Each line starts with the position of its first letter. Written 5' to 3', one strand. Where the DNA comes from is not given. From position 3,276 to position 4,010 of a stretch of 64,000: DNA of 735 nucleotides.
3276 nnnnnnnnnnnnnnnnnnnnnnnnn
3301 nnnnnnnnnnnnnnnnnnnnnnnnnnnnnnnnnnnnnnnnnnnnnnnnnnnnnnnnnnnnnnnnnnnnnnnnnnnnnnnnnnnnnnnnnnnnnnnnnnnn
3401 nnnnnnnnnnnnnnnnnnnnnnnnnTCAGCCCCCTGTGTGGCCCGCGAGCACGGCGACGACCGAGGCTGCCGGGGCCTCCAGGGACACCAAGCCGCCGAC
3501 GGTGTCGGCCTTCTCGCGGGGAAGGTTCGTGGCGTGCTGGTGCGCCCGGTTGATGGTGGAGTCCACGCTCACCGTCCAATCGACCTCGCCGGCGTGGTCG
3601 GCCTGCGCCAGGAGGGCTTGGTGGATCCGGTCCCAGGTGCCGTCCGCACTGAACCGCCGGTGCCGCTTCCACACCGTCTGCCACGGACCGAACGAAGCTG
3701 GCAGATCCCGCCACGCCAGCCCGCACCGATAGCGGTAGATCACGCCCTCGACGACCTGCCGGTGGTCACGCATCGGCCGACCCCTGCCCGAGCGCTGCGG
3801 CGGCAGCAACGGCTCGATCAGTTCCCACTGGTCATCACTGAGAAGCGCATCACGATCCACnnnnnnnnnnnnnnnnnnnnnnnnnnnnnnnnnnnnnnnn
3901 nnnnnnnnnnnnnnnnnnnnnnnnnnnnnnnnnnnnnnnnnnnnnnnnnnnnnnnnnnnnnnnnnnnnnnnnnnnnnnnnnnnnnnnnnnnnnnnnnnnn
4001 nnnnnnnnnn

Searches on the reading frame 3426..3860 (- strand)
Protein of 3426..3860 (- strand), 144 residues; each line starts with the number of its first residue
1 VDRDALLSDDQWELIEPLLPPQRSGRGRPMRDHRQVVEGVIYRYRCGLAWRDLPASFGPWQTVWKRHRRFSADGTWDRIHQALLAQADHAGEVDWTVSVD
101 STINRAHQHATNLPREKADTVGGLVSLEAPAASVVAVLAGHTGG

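Call 26: search_protein_families(library=pfam, proteins=[window:3426-3860:-], max_evalue=0.001)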
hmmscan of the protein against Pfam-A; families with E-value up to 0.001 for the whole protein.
window:3426-3860:- (144 aa): 1 family
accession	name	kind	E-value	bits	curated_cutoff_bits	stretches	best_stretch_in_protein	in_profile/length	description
PF13340.11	DUF4096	-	8.5e-30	103.3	34.3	1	7-80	1-76/76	Putative transposase of IS4/5 family (DUF4096)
